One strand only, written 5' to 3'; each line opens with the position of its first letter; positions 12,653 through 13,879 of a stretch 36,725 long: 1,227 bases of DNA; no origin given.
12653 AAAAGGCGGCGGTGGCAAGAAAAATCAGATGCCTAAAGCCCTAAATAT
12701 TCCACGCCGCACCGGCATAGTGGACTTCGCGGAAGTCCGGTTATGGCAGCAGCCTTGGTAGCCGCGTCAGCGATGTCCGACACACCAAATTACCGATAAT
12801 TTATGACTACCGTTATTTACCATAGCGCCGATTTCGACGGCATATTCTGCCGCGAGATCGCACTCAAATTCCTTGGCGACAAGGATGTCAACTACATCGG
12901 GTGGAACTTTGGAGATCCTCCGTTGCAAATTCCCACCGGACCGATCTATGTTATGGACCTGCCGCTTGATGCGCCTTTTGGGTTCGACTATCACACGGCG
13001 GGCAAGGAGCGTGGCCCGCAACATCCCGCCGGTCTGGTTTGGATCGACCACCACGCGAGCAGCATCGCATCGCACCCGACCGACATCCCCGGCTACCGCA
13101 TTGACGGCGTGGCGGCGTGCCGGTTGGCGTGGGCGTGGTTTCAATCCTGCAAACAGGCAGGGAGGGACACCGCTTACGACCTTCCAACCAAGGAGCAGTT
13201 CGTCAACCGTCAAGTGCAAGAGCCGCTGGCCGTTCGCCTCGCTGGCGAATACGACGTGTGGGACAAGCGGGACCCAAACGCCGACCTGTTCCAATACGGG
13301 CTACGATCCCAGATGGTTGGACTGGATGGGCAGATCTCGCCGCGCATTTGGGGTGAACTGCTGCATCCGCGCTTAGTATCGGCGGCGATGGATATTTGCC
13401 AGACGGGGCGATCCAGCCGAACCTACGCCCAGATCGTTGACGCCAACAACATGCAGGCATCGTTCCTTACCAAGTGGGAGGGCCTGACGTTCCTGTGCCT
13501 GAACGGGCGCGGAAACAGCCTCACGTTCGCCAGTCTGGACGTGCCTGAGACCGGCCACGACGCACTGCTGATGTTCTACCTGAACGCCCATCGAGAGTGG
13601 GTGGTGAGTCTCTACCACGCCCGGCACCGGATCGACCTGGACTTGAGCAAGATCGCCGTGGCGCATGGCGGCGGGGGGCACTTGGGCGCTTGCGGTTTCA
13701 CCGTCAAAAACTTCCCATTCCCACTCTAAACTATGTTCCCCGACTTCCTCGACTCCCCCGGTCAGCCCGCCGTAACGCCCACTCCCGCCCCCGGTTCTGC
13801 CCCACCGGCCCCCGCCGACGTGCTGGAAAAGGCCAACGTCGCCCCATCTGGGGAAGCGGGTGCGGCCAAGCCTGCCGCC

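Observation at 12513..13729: DHH/DHHA1 phosphoesterase inserted as a moron in the head-morphogenesis module behind a low-GC leader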

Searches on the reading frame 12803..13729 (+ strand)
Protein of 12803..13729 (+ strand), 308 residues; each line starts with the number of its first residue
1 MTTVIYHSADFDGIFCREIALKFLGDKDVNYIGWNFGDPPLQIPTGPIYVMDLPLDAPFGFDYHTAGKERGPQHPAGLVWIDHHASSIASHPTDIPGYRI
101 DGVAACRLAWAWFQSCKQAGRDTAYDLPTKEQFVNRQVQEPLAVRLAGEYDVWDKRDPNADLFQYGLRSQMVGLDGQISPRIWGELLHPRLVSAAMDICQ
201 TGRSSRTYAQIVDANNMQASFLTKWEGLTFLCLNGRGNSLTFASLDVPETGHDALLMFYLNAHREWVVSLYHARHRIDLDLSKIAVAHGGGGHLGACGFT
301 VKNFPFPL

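Call 4: search_protein_families(library=pfam, proteins=[window:12803-13729:+], max_evalue=0.1)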
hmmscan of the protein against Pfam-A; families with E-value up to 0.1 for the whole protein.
window:12803-13729:+ (308 aa): 1 family
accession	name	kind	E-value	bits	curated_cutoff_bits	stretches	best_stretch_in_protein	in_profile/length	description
PF02272.25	DHHA1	-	0.084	13.8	25.9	0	273-303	49-85/102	DHHA1 domain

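Call 5: search_protein_families(library=phrogs, proteins=[window:12803-13729:+], max_evalue=0.1)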
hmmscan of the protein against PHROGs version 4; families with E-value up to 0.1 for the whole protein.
window:12803-13729:+ (308 aa): 1 family
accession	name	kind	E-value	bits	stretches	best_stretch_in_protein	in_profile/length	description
phrog_4771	-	other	3.1e-12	47.2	1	2-302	18-284/363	DHH phosphoesterase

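Call 6: search_protein_families(library=ncbifam, proteins=[window:12803-13729:+], max_evalue=1)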
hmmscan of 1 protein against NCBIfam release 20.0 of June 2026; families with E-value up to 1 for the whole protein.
window:12803-13729:+ (308 aa): 0 families

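Call 8: search_solved_structures(query=window:12803-13729:+, max_evalue=10, show_alignments=3)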
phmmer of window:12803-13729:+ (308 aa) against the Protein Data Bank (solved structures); distinct sequences matched with E-value up to 10: 2.
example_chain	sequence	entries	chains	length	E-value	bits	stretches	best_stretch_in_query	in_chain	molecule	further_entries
5kyo_A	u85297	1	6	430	0.11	14.8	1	38-87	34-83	CYP101J2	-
9r7o_A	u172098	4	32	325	1.3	11.3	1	274-303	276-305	DHH family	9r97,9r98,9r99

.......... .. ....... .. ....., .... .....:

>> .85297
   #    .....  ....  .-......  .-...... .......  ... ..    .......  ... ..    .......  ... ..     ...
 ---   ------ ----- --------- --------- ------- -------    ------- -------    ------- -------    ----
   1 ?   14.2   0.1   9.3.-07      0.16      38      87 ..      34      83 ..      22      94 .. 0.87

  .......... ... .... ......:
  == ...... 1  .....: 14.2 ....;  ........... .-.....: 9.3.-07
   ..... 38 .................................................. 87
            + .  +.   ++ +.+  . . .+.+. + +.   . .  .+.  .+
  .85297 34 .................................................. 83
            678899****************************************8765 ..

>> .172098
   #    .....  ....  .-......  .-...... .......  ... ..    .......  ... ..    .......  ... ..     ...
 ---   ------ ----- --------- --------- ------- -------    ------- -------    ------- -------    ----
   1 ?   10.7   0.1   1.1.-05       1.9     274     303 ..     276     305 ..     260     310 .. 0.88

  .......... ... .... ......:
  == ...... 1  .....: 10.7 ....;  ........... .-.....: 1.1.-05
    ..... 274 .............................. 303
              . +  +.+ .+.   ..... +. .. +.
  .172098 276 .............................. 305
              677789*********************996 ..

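Call 9: find_homologous_proteins(query=window:12803-13729:+, max_evalue=0.001)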
Query window:12803-13729:+ (308 aa): 2551 proteins with E <= 0.001 among 3394 candidates; the best 120 are listed.
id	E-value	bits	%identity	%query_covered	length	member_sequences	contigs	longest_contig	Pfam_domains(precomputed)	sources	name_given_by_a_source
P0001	9.5e-217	736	100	100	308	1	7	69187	-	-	-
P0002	1.2e-132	460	69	100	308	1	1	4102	-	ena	-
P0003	1.4e-132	460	70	100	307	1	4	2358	-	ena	-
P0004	9.4e-130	451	64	100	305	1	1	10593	-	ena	-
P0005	1.0e-126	441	66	100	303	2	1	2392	-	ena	-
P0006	8.0e-123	428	65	100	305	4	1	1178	-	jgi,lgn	jgi:hypothetical protein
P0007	4.8e-121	422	64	99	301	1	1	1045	-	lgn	-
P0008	2.9e-120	419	63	99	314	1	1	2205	-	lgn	-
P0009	5.1e-119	415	61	99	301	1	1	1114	-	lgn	-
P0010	6.6e-117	408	62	100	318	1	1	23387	-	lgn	-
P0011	1.7e-116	407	60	99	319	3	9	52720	-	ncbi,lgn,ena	-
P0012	2.2e-114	400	59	100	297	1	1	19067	-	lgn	-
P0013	7.8e-114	398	60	99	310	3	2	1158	-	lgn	-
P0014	7.8e-114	398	62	99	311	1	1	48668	-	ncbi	-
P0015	2.5e-113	397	60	99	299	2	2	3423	-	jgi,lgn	jgi:oligoribonuclease NrnB/cAMP/cGMP phosphodiesterase (DHH superfamily)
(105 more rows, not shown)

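Call 10: search_dna_similar(query=window:12803-13729:+, collection=phages, mode=protein, max_rows=30)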
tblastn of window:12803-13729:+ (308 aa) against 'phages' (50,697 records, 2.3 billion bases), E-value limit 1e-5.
Records with a match: 2; places in all: 2; records where one place covers at least 80% of the query: 1.
Best place of each record, by identity: <60% 2.
By first word of the organism name: Bacteriophage 1; phage 1.
By host as written in the record: - 2.
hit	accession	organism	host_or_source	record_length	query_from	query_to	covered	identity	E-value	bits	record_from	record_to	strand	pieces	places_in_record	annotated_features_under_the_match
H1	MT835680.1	Bacteriophage sp.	human fecal samples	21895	5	285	91%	29.0%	6e-15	81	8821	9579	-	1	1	record has no annotation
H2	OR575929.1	phage csAssE-Sib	human gut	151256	2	171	55%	28.8%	1e-8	62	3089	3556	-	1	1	phosphodiesterase | polynucleotide kinase, 3 phosphatase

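Call 11: find_encoding_contigs(protein=P0001, flank=10000, max_places=4)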
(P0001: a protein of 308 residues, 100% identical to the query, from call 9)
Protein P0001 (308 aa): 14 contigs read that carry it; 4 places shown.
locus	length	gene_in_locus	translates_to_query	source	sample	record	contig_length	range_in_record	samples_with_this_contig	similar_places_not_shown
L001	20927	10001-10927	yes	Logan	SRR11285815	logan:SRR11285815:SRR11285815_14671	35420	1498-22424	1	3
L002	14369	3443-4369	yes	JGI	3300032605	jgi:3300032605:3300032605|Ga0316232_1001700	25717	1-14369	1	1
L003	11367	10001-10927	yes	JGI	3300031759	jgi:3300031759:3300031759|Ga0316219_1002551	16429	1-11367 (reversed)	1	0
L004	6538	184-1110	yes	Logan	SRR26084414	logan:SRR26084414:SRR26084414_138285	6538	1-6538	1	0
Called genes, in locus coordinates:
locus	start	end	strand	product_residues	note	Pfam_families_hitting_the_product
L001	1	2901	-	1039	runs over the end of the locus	-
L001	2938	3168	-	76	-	-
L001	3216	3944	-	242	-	-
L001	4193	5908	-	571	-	-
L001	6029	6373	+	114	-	-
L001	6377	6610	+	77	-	-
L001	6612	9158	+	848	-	-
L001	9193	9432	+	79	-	-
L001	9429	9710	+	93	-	-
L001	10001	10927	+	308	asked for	-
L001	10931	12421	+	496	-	-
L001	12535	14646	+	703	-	-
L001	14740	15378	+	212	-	-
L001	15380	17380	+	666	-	PF19404:DUF5977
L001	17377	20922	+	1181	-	PF13519:VWA_2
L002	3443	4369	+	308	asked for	-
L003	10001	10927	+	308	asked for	-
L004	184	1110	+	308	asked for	-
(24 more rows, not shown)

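Call 12: find_encoding_contigs(protein=P0011, flank=10000, max_places=3)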
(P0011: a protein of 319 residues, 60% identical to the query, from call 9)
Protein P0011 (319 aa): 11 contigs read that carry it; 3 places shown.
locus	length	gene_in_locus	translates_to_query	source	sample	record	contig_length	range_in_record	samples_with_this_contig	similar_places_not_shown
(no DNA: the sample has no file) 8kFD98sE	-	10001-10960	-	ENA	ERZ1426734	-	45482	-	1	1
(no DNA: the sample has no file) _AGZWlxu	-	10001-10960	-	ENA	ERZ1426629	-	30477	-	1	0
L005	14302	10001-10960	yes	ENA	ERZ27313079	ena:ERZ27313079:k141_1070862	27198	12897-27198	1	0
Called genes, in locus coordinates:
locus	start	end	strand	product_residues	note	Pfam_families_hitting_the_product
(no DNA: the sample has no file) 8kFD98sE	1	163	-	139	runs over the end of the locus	-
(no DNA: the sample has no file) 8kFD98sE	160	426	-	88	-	-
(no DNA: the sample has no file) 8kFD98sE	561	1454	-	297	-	-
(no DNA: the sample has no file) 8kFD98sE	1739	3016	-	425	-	PF13203:DUF2201_N, PF09967:DUF2201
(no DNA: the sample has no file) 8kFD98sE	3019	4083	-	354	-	-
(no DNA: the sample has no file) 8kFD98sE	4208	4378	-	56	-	-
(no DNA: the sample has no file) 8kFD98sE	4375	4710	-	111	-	-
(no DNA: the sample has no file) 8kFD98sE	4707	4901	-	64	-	-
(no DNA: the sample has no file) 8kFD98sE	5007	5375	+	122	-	-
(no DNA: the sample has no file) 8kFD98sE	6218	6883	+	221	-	-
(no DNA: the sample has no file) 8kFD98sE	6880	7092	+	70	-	-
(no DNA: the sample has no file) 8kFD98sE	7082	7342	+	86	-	-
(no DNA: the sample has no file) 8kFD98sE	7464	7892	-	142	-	-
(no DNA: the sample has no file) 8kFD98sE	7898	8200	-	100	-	PF00166:Cpn10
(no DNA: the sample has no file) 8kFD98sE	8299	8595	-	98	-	-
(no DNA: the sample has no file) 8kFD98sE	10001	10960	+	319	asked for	-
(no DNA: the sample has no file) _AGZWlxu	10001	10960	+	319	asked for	-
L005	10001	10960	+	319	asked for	-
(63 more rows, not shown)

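Call 13: find_encoding_contigs(protein=P0014, flank=10000, max_places=2)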
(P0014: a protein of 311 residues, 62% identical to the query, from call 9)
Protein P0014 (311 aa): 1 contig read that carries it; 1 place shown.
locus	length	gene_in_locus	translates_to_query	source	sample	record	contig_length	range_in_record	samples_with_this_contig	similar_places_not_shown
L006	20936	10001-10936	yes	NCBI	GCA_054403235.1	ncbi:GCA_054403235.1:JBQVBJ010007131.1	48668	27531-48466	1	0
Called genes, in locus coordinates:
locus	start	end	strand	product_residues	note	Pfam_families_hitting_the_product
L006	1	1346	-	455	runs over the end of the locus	-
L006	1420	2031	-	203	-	-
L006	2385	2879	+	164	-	-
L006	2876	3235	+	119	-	-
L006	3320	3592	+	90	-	-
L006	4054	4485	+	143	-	-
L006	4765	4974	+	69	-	-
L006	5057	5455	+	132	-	-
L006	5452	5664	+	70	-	-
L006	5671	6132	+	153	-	PF03013:Pyr_excise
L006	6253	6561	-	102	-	-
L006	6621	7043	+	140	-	-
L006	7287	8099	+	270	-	-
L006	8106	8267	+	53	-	-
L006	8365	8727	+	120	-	-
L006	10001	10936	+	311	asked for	-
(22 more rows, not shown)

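Call 34: predict_structure(alignment_id=A1)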
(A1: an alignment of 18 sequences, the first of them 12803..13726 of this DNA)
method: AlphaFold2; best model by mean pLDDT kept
length: 308 residues; sequences in the alignment: 18
mean_pLDDT: 86.6   pTM: 0.70
mean pLDDT of the five models: 86.6, 84.3, 83.6, 81.7, 81.7
residues with pLDDT >= 90: 151; 70-90: 131; 50-70: 25; < 50: 1
segments of 3 or more residues with pLDDT < 50: none
pLDDT, mean of each block of 10 residues (from residue 1): 92 92 95 93 94 92 77 86 90 90 91 94 87 90 83 68 84 67 93 92 83 69 92 81 79 93 91 90 90 86 79
secondary structure, 60 per line:
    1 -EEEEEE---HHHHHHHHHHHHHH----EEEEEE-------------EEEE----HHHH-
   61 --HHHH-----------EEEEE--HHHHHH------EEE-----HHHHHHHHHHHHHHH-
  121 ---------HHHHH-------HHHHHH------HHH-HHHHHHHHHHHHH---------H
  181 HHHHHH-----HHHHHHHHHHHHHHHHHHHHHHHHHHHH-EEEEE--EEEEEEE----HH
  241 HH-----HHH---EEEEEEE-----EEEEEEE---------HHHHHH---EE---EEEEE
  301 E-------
elements in order: E2-7 H11-24 E29-34 E48-51 H56-59 H63-66 E78-82 H85-90 E97-99 H105-119 H130-134 H142-147 H158-170 H180-186 H192-219 E221-225 E228-234 H239-242 E254-260 E266-272 H282-287 E296-301

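Call 38: fold_search(model_id=the predicted structure, library=pdb)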
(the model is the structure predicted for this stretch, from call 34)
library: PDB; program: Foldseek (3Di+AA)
matches with E <= 10: 820; with E <= 0.001: 74
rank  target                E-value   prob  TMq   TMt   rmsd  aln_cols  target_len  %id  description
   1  6mtz_A                1.4e-11  1.00  0.34  0.31  14.0       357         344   12  Crystal structure of an uncharacterized protein from Helicobacter pylori G27 (released 2018-12-19)
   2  6mtz_B                2.0e-11  1.00  0.33  0.30  14.6       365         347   12  Crystal structure of an uncharacterized protein from Helicobacter pylori G27 (released 2018-12-19)
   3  8a8k_A                5.1e-11  1.00  0.46  0.45   8.4       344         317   14  PAP phosphatase from Methanothermococcus thermolithotrophicus refined to 3.1 A (released 2023-04-26)
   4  8a8k_B                5.4e-11  1.00  0.47  0.46   8.3       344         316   14  PAP phosphatase from Methanothermococcus thermolithotrophicus refined to 3.1 A (released 2023-04-26)
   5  4ls9_A                8.3e-11  1.00  0.43  0.42  10.2       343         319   16  Structure of mycobacterial nrnA homolog reveals multifunctional nuclease activities (released 2014-07-16)
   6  9r7o_H                1.7e-10  1.00  0.44  0.43  10.0       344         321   18  DhhP of Borrelia burgdorferi in complex with AMP (released 2026-01-21)
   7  9r7o_D                2.1e-10  1.00  0.39  0.37  10.7       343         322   16  DhhP of Borrelia burgdorferi in complex with AMP (released 2026-01-21)
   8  9r99_A                2.3e-10  1.00  0.39  0.37  10.6       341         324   17  DhhP of Borrelia burgdorferi in complex with MD1252 (released 2026-01-21)
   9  9r7o_A                3.8e-10  1.00  0.42  0.40  10.0       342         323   18  DhhP of Borrelia burgdorferi in complex with AMP (released 2026-01-21)
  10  9r7o_C                1.2e-09  1.00  0.39  0.38  10.4       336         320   17  DhhP of Borrelia burgdorferi in complex with AMP (released 2026-01-21)
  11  5jju_A                1.5e-09  1.00  0.42  0.41   9.6       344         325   16  Crystal structure of Rv2837c complexed with 5'-pApA and 5'-AMP (released 2016-05-04)
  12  7d62_A                2.4e-09  1.00  0.49  0.51   7.0       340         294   14  pGpG-specific phosphodiesterase - PggH from Vibrio cholrae (released 2020-10-28)
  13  5cet                  2.4e-09  1.00  0.44  0.42   9.9       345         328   16  Crystal structure of Rv2837c (released 2015-12-23)
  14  7bih_A                3.5e-09  1.00  0.43  0.33  11.1       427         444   13  Crystal structure of RecJ-Cdc45 from Methanothermobacter Thermoautotrophicus in the closed state. (released 2022-07-27)
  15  7bih_B                6.0e-09  1.00  0.41  0.32  12.0       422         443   14  Crystal structure of RecJ-Cdc45 from Methanothermobacter Thermoautotrophicus in the closed state. (released 2022-07-27)
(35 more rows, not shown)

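Call 39: fold_search(model_id=the predicted structure, library=viral)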
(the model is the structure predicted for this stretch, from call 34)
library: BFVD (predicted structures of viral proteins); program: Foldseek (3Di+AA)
matches with E <= 10: 625; with E <= 0.001: 43
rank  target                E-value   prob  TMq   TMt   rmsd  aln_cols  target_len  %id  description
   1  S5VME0                2.6e-16  1.00  0.67  0.72   4.5       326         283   19  DHH superfamily pPhosphohydrolase [Pseudomonas phage PaBG]
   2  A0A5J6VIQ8            2.9e-16  1.00  0.67  0.69   4.9       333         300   16  Uncharacterized protein [Megaviridae environmental sample]
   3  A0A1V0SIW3            1.6e-15  1.00  0.70  0.73   4.3       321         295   16  DHH family phosphohydrolase [Klosneuvirus KNV1]
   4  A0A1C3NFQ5            1.7e-15  1.00  0.65  0.63   5.2       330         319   14  (no name in the UniProt tables at hand)
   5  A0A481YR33            2.7e-15  1.00  0.60  0.55   5.8       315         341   16  DHH family phosphohydrolase [Marseillevirus LCMAC101]
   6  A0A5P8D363            4.9e-15  1.00  0.55  0.53   6.1       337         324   15  (no name in the UniProt tables at hand)
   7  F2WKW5                7.5e-15  1.00  0.63  0.52   5.1       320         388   15  Putative DHH superfamily phosphohydrolase [Lausannevirus]
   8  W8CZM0                1.3e-14  1.00  0.60  0.58   5.5       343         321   15  Phosphohydrolase [Erwinia phage PhiEaH1]
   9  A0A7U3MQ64            1.4e-14  1.00  0.66  0.53   5.8       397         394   16  (no name in the UniProt tables at hand)
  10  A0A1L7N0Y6            2.1e-14  1.00  0.58  0.54   7.0       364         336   16  Putative phosphoesterase [Ralstonia phage RP12]
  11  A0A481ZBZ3            2.4e-14  1.00  0.55  0.39   6.4       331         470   16  DHH family phosphohydrolase [Pithovirus LCPAC401]
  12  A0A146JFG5            1.2e-13  1.00  0.53  0.36   6.3       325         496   14  (no name in the UniProt tables at hand)
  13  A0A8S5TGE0            4.6e-13  1.00  0.55  0.35   8.2       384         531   18  Putative phosphohydrolase [Myoviridae sp. ctIty1]
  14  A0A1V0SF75            1.5e-12  1.00  0.66  0.51   5.1       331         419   17  DHH family phosphohydrolase [Hokovirus HKV1]
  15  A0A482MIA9            3.8e-12  1.00  0.60  0.41   6.5       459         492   12  Putative DHD superfamily phosphohydrolase [Nodularia phage vB_NspS-kac65v161]
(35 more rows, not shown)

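Call 41: search_solved_structures(query=A1, max_evalue=1, show_alignments=4)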
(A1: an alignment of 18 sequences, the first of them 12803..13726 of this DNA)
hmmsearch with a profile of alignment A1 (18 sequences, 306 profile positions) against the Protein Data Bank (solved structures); distinct sequences matched with E-value up to 1: 4.
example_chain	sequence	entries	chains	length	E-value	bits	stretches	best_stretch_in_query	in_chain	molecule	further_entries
9r7o_A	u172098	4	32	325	0.2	14.3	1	275-302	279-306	DHH family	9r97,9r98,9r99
9wbu_B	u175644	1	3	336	0.47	13.1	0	262-300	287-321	Bifunctional oligoribonuclease and PAP phosphatase NrnA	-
5jju_A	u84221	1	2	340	0.48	13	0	262-300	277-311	Uncharacterized protein Rv2837c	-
5cet_A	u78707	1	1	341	0.49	13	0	262-300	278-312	Bifunctional oligoribonuclease and PAP phosphatase NrnA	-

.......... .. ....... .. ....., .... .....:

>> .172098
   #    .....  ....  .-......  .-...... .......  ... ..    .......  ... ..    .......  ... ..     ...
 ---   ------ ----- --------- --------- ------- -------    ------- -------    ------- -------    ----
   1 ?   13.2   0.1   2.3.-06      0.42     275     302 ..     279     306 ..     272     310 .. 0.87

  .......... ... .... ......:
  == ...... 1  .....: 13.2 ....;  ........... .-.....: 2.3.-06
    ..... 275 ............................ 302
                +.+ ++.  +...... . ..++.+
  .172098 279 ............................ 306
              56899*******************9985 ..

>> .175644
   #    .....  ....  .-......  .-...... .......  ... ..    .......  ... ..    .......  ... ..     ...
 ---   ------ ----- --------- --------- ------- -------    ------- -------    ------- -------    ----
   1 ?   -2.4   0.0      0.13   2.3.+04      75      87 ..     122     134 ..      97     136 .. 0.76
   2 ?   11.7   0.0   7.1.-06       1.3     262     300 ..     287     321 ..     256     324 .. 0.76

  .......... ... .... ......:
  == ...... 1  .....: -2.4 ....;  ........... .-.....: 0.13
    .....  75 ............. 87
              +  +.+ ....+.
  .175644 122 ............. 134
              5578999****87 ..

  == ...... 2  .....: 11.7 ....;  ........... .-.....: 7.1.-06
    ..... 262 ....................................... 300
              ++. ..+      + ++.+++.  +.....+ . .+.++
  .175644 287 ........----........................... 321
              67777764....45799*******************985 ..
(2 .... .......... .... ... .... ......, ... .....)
